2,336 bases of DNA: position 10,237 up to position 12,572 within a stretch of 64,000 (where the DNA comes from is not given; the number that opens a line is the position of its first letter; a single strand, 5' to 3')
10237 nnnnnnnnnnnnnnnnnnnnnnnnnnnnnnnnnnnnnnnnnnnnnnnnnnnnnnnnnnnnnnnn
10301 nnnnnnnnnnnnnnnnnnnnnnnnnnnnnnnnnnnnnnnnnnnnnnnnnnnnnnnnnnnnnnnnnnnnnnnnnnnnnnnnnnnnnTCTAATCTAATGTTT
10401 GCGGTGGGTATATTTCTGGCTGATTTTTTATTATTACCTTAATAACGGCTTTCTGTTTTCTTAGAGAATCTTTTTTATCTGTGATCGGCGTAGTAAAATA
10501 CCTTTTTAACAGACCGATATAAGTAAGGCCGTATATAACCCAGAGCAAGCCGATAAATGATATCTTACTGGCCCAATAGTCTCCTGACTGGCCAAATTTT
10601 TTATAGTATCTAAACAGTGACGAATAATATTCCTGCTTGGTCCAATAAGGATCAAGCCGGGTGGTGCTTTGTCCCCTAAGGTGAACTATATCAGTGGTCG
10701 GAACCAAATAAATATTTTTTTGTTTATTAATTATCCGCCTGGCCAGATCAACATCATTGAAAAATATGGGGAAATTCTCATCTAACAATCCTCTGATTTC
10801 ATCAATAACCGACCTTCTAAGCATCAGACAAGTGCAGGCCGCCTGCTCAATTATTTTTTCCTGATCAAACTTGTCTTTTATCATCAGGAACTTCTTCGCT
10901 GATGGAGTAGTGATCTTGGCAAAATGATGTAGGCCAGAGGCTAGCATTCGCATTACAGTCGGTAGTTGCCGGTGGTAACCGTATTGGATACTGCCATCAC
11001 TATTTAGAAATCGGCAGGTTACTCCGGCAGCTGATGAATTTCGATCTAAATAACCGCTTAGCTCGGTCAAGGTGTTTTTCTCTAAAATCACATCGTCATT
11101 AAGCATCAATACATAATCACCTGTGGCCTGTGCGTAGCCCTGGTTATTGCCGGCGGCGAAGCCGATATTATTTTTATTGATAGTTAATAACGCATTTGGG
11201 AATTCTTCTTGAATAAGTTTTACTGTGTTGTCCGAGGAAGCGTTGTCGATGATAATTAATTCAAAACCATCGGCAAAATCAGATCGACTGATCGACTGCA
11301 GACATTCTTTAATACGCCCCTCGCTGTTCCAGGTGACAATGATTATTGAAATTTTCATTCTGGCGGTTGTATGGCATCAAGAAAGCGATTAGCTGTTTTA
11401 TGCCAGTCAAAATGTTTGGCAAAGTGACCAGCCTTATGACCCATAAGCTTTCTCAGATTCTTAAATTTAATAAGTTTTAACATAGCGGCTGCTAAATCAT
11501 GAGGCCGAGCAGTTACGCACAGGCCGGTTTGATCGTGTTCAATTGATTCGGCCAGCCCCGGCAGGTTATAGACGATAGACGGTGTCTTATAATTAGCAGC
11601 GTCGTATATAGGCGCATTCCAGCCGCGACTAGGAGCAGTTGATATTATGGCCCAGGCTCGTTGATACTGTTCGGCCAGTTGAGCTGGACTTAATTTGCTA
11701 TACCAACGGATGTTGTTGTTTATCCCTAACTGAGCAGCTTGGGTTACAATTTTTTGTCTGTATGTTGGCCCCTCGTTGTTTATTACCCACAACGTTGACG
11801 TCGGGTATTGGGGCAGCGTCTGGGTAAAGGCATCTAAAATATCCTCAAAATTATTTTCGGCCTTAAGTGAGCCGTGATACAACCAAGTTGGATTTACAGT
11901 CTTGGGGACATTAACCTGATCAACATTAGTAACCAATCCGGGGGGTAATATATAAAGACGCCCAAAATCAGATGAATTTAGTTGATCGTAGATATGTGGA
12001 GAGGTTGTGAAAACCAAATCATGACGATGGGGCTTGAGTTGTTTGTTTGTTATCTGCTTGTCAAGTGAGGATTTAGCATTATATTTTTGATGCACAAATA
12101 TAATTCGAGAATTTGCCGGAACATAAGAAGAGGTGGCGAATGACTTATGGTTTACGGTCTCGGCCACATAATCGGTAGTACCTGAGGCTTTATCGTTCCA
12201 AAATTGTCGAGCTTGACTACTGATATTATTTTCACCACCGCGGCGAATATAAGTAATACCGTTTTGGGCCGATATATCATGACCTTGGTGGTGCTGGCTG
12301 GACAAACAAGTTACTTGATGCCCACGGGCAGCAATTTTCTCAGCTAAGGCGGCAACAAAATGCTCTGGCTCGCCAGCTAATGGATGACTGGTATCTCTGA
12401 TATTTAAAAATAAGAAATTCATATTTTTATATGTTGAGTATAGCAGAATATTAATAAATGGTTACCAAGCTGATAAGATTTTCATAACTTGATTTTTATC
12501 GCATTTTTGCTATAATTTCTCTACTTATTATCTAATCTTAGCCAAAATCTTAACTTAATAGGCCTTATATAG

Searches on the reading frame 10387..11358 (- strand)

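Call 51: search_protein_families(library=pfam, proteins=[window:10387-11358:-], max_evalue=0.000001)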
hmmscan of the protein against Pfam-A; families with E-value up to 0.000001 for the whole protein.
window:10387-11358:- (323 aa): 3 families
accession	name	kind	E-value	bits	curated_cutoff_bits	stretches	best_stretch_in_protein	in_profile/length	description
PF00535.33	Glycos_transf_2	-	1.4e-24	87.4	23.3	1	4-187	1-166/168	Glycosyl transferase family 2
PF13641.12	Glyco_tranf_2_3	-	6.8e-16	59.4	27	1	3-230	3-215/230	Glycosyltransferase like family 2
PF10111.15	Glyco_tranf_2_2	-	6.9e-08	32.7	27.3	0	4-95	1-97/276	Glycosyltransferase like family 2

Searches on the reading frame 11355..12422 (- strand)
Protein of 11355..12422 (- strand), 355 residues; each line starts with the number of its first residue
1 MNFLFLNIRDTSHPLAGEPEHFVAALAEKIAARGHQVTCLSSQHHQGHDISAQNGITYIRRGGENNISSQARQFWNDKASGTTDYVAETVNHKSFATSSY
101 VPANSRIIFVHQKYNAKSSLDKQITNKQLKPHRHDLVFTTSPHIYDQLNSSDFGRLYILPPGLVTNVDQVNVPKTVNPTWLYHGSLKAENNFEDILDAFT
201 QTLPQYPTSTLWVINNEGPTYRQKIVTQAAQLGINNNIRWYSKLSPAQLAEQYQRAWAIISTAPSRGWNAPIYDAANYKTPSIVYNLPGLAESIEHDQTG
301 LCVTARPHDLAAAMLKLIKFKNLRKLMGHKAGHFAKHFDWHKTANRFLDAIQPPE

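Call 51: search_protein_families(library=pfam, proteins=[window:11355-12422:-], max_evalue=0.000001)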
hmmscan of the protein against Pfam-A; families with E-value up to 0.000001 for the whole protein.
window:11355-12422:- (355 aa): 2 families
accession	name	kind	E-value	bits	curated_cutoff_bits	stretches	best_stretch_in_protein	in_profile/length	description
PF00534.26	Glycos_transf_1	-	1.1e-17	64.5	26.4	1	174-331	12-169/172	Glycosyl transferases group 1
PF13692.12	Glyco_trans_1_4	-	2.2e-14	54.4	27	1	178-318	2-140/142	Glycosyl transferases group 1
